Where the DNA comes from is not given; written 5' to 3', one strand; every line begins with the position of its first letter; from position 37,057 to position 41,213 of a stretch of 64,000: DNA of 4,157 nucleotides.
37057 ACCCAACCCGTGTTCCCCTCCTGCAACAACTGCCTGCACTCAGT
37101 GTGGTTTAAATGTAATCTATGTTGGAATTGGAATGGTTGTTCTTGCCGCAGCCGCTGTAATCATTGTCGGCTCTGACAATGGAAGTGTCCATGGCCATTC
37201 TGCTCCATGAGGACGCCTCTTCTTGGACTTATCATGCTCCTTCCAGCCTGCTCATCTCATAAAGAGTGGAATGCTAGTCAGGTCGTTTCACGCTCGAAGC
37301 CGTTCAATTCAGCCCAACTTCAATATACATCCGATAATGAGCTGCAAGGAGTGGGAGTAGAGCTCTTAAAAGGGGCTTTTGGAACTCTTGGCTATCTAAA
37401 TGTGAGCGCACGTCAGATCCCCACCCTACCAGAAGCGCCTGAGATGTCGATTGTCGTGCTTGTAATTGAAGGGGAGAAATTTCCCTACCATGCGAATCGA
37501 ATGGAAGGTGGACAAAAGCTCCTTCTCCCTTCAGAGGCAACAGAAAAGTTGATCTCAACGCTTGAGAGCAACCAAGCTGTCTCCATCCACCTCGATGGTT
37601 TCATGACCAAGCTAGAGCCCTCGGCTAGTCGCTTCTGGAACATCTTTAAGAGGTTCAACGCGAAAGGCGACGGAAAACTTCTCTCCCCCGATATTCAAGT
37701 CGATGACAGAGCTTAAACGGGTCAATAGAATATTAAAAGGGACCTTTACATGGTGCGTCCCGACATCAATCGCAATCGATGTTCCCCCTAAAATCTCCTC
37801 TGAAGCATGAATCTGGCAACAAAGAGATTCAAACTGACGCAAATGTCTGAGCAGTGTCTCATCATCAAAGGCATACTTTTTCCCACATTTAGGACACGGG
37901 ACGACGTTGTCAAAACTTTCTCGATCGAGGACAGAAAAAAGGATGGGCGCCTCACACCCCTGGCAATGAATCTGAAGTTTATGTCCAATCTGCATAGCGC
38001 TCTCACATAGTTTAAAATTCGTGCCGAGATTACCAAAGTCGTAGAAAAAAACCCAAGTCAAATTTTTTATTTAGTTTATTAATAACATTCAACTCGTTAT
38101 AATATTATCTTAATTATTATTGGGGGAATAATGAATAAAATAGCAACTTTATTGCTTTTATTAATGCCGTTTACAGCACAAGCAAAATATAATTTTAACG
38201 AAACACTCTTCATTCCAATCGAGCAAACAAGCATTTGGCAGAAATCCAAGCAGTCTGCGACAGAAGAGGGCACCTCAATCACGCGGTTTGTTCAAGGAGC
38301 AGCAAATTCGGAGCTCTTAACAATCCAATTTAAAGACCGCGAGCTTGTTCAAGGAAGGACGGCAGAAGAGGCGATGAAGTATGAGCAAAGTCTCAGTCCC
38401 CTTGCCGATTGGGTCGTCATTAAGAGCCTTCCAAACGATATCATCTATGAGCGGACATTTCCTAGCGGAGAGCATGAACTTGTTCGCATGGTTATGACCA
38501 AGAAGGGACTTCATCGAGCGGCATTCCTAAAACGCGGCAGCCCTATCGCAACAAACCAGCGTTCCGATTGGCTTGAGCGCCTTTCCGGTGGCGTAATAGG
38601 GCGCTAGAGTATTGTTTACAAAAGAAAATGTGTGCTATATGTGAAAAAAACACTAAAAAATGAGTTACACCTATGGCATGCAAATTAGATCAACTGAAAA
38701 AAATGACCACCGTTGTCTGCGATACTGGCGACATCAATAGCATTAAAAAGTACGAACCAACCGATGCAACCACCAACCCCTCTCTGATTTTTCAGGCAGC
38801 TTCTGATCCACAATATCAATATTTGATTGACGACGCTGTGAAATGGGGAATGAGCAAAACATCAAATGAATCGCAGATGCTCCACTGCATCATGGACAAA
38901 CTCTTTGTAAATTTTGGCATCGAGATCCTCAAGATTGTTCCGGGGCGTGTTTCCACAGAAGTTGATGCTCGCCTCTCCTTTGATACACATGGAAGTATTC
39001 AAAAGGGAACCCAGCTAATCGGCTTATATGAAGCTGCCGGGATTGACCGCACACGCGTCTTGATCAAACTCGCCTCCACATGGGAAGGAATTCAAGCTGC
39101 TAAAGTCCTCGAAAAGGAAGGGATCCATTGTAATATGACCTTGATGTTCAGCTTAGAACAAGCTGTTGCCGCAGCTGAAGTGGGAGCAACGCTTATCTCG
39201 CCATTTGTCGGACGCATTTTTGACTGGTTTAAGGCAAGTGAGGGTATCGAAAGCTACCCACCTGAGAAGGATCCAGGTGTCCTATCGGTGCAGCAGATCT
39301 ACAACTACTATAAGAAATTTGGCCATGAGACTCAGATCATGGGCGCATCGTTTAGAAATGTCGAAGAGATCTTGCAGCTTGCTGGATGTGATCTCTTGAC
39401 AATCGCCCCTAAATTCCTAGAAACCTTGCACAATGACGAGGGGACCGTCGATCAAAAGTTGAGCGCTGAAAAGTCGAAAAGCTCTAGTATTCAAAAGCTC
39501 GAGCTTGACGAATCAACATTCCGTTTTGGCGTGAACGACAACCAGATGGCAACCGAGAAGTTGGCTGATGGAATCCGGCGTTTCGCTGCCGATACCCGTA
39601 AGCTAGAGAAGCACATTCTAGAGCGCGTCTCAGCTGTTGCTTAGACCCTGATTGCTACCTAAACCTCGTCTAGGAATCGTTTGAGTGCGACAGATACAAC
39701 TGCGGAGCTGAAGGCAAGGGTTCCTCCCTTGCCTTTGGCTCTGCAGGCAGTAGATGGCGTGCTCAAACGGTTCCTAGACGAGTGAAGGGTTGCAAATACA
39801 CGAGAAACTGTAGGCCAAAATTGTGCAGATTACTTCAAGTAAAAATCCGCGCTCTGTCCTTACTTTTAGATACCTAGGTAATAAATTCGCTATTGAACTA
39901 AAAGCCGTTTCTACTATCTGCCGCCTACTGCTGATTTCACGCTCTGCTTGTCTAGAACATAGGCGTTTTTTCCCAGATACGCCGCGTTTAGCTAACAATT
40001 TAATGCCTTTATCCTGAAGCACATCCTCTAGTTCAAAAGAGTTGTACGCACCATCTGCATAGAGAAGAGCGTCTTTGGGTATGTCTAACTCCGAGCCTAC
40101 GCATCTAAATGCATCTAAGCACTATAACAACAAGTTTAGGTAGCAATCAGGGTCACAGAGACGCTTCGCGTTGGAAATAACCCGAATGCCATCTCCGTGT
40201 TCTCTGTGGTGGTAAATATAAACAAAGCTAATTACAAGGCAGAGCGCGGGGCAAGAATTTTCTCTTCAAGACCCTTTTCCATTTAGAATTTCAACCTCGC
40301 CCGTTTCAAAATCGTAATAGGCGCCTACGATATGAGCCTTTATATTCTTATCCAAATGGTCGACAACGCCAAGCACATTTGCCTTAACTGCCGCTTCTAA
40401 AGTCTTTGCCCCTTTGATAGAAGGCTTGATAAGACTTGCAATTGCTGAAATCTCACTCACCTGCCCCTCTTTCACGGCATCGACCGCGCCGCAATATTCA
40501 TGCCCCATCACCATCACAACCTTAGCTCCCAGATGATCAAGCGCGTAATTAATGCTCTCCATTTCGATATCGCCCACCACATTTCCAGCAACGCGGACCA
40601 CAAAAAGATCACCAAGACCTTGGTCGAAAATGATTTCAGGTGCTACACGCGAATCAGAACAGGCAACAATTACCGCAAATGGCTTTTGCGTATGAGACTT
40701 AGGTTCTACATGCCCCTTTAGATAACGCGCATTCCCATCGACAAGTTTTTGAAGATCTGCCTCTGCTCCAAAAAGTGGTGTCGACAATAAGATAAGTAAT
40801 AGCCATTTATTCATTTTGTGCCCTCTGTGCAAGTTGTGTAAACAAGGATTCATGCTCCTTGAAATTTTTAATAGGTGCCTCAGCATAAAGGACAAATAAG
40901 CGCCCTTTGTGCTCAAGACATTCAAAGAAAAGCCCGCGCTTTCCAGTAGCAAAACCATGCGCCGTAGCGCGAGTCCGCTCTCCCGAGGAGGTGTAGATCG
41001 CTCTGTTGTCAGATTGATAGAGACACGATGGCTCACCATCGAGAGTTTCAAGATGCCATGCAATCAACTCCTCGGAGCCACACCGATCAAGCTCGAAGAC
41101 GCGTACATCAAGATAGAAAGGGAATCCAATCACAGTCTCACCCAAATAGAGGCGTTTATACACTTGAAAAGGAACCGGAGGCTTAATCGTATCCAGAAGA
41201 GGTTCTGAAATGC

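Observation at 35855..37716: Tandem array of four small signal-peptide / Cys-rich / C-terminal-TM / His-tail proteins coupled to a lipoprotein: an uncharacterised envelope module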

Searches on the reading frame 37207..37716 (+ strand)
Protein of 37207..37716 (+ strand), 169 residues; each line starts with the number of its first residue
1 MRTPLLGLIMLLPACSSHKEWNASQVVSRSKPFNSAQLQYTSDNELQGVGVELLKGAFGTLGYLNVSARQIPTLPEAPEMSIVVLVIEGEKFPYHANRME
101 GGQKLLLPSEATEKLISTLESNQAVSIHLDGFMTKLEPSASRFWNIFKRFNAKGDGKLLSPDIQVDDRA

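Call 5: search_protein_families(library=pfam, proteins=[window:37207-37716:+], max_evalue=1)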
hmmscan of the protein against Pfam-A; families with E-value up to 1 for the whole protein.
window:37207-37716:+ (169 aa): 0 families

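Call 6: search_protein_families(library=ncbifam, proteins=[window:37207-37716:+], max_evalue=1)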
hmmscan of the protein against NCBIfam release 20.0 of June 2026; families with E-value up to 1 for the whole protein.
window:37207-37716:+ (169 aa): 0 families

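Call 24: find_homologous_proteins(query=window:37207-37713:+, max_evalue=0.01)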
Query window:37207-37713:+ (169 aa): 4 proteins with E <= 0.01 among 51 candidates.
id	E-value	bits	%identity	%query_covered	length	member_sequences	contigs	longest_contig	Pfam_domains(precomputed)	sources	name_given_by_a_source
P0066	1.5e-105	368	100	100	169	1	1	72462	-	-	-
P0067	1.8e-50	189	62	89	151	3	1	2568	-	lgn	-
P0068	3.6e-48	181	64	78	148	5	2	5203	-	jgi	jgi:hypothetical protein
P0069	1.3e-30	124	45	88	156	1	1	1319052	-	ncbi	ncbi:MAG: hypothetical protein R3E91_05585 [Chlamydiales bacterium]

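Call 36: find_homologous_proteins(query=A4, max_evalue=0.001)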
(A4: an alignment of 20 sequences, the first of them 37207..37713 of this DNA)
Query A4 (20 sequences) (169 aa, profile of the alignment): 13 proteins with E <= 0.001 among 953 candidates.
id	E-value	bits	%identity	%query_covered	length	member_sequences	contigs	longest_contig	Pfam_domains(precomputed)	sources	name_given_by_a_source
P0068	9.4e-59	215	64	78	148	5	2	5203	-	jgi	jgi:hypothetical protein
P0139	5.7e-57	209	64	83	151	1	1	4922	-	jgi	-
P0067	1.2e-56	208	62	89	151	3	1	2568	-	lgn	-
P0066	1.6e-54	201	100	100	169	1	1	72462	-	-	-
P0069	1.8e-49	185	45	88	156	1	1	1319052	-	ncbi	ncbi:MAG: hypothetical protein R3E91_05585 [Chlamydiales bacterium]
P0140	5.5e-41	157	29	83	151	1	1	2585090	-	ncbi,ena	-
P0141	9.5e-38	147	42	76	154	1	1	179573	-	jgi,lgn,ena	-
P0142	2.7e-37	145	31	90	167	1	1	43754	-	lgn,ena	-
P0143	1.5e-36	143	29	78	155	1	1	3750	-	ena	-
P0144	6.8e-36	141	30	89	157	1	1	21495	-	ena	-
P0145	1.1e-35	140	27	53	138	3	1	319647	-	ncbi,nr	ncbi:MAG: hypothetical protein H7A36_01925 [Chlamydiales bacterium]|nr:hypothetical protein [Chlamyd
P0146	5.0e-34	135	28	83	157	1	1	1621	-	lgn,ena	-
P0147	7.8e-30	121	25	73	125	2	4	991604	-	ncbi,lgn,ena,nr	ncbi:MAG: hypothetical protein S4CHLAM45_03120 [Chlamydiales bacterium]|nr:hypothetical protein [Chl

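Call 37: search_solved_structures(query=A4, max_evalue=10)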
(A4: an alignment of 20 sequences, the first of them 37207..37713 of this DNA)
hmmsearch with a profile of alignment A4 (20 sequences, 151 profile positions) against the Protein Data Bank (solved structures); distinct sequences matched with E-value up to 10: 2.
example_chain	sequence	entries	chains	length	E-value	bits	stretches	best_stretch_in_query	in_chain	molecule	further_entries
9lh4_A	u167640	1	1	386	1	12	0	122-145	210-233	Peptidyl-prolyl cis-trans isomerase CYP37, chloroplastic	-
2zfd_B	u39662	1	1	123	1.4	11.5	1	19-71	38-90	Putative uncharacterized protein T20L15_90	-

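Call 46: predict_structure(alignment_id=A5)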
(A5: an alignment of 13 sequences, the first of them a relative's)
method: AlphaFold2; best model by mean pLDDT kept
length: 169 residues; sequences in the alignment: 13
mean_pLDDT: 83.5   pTM: 0.75
mean pLDDT of the five models: 83.5, 82.3, 82.0, 81.2, 81.0
residues with pLDDT >= 90: 97; 70-90: 37; 50-70: 20; < 50: 15
segments of 3 or more residues with pLDDT < 50: 159-169
pLDDT, mean of each block of 10 residues (from residue 1): 54 55 86 88 92 93 94 95 98 98 97 96 95 86 84 67 39
secondary structure, 60 per line:
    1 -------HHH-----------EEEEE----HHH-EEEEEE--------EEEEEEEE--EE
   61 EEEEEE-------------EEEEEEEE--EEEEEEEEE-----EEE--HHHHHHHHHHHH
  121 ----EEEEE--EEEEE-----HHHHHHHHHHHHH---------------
elements in order: E22-26 E35-40 E49-56 E59-66 E80-87 E90-98 E104-106 H109-120 E125-129 E132-136 H142-154
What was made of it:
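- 37207..37716 (+): 169-aa lipoprotein (lipobox LLPAC, Cys15), translationally coupled to member 4 by an ATGA overlap. AlphaFold2 gives pLDDT 83.5 and a beta-rich fold with two helices (call 46).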

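Call 48: fold_search(model_id=the predicted structure, library=pdb)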
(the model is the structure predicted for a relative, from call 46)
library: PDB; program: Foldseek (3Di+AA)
matches with E <= 10: 542; with E <= 0.001: 0
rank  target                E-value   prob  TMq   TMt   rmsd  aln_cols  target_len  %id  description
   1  8z5n_B                8.3e-02  0.98  0.51  0.34   4.8       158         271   14  Cryo-EM structure of the LPHT ring (released 2025-10-22)
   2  9n9j_8                1.0e-01  0.21  0.21  0.23  17.9       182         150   10  Structure of a GRP94 folding intermediate engaged with a CCDC134- and FKBP11-bound secretory translocon (released 2025-11-19)
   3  8b5l_K                1.1e-01  0.20  0.19  0.21  21.9       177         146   11  Cryo-EM structure of ribosome-Sec61-TRAP (TRanslocon Associated Protein) translocon complex (released 2023-03-01)
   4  3hg0_B                1.3e-01  0.33  0.18  0.22  12.9       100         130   13  Crystal structure of a DARPin in complex with ORF49 from Lactococcal phage TP901-1 (released 2009-09-08)
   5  1zru_B                1.5e-01  0.28  0.19  0.14  13.4        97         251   13  structure of the lactophage p2 receptor binding protein in complex with glycerol (released 2006-03-28)
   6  3hg0_A                1.5e-01  0.23  0.18  0.21  13.2       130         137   10  Crystal structure of a DARPin in complex with ORF49 from Lactococcal phage TP901-1 (released 2009-09-08)
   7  4v96_BA               1.6e-01  0.23  0.18  0.19  13.5       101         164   14  The structure of a 1.8 MDa viral genome injection device suggests alternative infection mechanisms (released 2014-07-09)
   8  1zru_A                1.6e-01  0.23  0.18  0.13  13.2       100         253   13  structure of the lactophage p2 receptor binding protein in complex with glycerol (released 2006-03-28)
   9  4v96_Bh               1.8e-01  0.23  0.18  0.19  13.1        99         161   16  The structure of a 1.8 MDa viral genome injection device suggests alternative infection mechanisms (released 2014-07-09)
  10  4hem_C                2.1e-01  0.21  0.18  0.22  13.3        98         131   13  Llama vHH-02 binder of ORF49 (RBP) from lactococcal phage TP901-1 (released 2013-03-20)
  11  5ig8_A                2.2e-01  0.14  0.20  0.13  12.9       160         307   14  Crystal structure of macrocyclase MdnB from Microcystis aeruginosa MRC (released 2016-09-21)
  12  3hg0_C                2.3e-01  0.25  0.18  0.22  13.0        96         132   14  Crystal structure of a DARPin in complex with ORF49 from Lactococcal phage TP901-1 (released 2009-09-08)
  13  2f0c_A                2.7e-01  0.16  0.18  0.20  13.6       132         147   12  Structure of the Receptor Binding Protein (ORF49, bbp) from lactophage tp901-1 (released 2006-03-28)
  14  8btk_TD               2.8e-01  0.13  0.19  0.21  22.0       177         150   10  Structure of the TRAP complex with the Sec translocon and a translating ribosome (released 2023-05-24)
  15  4hep_A                3.0e-01  0.21  0.18  0.19  13.1        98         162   13  Complex of lactococcal phage TP901-1 with a llama vHH (vHH17) binder (nanobody) (released 2013-03-20)
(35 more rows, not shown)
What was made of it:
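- Tried and rejected: I treat the match as uninformative (call 48).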

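Call 69: search_protein_families(library=pfam, alignment_id=A4, max_evalue=10)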
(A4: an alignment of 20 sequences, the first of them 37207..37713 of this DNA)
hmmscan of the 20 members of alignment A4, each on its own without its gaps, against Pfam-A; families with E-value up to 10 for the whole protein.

A. member 1, window:37207-37713:+ (169 aa): 0 families

B. families by the number of members that match (of 20 scanned): 7 families
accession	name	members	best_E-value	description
PF05226.16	CHASE2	3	0.0079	CHASE2 domain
PF06674.16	DUF1176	1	0.1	Protein of unknown function (DUF1176)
PF24832.1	DUF7716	1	0.13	Domain of unknown function (DUF7716)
PF16261.11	DUF4915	1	0.2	Domain of unknown function (DUF4915)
PF07038.16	Circovir2_Orf4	1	0.2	Circovirus 2, anti-apoptotic ORF4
PF09327.17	Phage_Tail_Tip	1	0.26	Bacteriophage tail tip fiber protein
PF00879.23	Defensin_propep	1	0.72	Defensin propeptide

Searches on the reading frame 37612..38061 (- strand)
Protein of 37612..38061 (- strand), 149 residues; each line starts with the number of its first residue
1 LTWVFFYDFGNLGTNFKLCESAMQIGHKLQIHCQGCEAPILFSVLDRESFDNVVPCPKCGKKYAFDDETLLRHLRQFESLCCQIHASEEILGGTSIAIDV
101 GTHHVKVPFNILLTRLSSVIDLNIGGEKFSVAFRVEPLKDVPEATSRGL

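Call 5: search_protein_families(library=pfam, proteins=[window:37612-38061:-], max_evalue=1)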
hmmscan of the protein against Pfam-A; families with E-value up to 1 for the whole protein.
window:37612-38061:- (149 aa): 9 families
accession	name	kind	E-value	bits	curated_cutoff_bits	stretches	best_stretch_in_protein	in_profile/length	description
PF13717.11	Zn_ribbon_4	-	0.00014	22.1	30.3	1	55-70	4-19/36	zinc-ribbon domain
PF07191.17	Zn_ribbon_6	-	0.0083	16.6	25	1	18-62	5-38/67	Double zinc ribbon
PF14354.12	Lar_restr_allev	-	0.016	15.8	28.6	1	52-84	2-33/58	Restriction alleviation protein Lar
PF25208.1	DUF7838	-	0.057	13.8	28.5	0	17-37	20-40/55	Domain of unknown function (DUF7838)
PF13913.12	zf-C2HC_2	-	0.066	13.4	27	1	54-66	3-15/25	zinc-finger of a C2HC-type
PF13248.11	Zn_ribbon_3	-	0.12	12.3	27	1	54-68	3-17/26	zinc-ribbon domain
PF13894.12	zf-C2H2_4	-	0.17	13.2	27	1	55-76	2-22/24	C2H2-type zinc finger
PF22995.2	C2CH-3rd_BIRD-IDD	-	0.21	11.8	27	1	56-64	4-12/25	BIRD-IDD transcription factor, third C2HC zinc finger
PF22289.1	DmmA-like_C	-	0.23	11.9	27.4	0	50-62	15-27/44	Dimethylamine monooxygenase subunit DmmA-like, C-terminal domain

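Call 6: search_protein_families(library=ncbifam, proteins=[window:37612-38061:-], max_evalue=1)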
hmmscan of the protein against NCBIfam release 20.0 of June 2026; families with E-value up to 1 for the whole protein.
window:37612-38061:- (149 aa): 3 families
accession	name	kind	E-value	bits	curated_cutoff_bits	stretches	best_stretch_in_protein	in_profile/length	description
TIGR03655.1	anti_R_Lar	subfamily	0.054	13.8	39.6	0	54-82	2-31/55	Lar family restriction alleviation protein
NF047912.1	ECs_2282_CxxC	subfamily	0.081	12.8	37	1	30-67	2-41/60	ECs_2282 family putative zinc-binding protein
NF001638.0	PRK00418.1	equivalog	0.25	11.2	83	1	53-83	7-34/65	DNA gyrase inhibitor YacG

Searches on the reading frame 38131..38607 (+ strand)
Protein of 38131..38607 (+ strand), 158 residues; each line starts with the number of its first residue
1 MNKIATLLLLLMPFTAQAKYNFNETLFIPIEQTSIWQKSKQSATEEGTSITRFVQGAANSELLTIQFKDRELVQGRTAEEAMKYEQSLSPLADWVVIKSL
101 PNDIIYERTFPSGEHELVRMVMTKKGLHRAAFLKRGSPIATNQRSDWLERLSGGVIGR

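Call 5: search_protein_families(library=pfam, proteins=[window:38131-38607:+], max_evalue=1)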
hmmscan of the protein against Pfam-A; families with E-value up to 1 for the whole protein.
window:38131-38607:+ (158 aa): 0 families

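Call 6: search_protein_families(library=ncbifam, proteins=[window:38131-38607:+], max_evalue=1)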
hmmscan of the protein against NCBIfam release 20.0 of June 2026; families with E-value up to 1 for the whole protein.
window:38131-38607:+ (158 aa): 0 families
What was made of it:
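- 38131..38607 (+): 'dn158': second secreted 158-aa protein. A syntenic neighbour in only some loci and unrelated to up158. No family hit (calls 5, 6).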

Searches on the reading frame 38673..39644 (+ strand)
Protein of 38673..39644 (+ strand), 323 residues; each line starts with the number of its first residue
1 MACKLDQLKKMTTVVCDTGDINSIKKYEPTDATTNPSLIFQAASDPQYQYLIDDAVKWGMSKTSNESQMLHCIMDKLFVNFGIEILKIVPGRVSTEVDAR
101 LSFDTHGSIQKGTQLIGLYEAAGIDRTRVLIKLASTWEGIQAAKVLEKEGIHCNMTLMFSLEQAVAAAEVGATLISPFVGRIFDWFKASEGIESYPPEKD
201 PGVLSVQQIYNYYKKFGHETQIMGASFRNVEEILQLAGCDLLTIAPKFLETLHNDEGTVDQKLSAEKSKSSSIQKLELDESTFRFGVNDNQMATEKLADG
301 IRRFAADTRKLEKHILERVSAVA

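Call 21: find_encoding_contigs(protein=window:38673-39644:+, flank=1000, max_places=4)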
Protein window:38673-39644:+ (323 aa): 1 contig read that carries it; 1 place shown.
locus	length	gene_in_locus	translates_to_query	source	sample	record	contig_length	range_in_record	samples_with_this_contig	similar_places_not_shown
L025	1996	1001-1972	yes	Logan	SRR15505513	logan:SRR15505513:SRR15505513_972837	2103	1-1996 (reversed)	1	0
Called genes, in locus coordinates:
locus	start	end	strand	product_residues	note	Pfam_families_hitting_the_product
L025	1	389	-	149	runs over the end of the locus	-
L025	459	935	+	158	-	-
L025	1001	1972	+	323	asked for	PF00923:TAL_FSA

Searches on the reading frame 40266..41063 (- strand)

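Call 63: search_protein_families(library=pfam, proteins=[window:40266-41063:-], max_evalue=0.001)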
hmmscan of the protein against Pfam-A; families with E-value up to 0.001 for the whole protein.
window:40266-41063:- (265 aa): 1 family
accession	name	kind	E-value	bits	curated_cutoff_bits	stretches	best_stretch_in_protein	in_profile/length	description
PF00484.24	Pro_CA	-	2.4e-29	103.1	25.7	1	130-256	1-155/156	Carbonic anhydrase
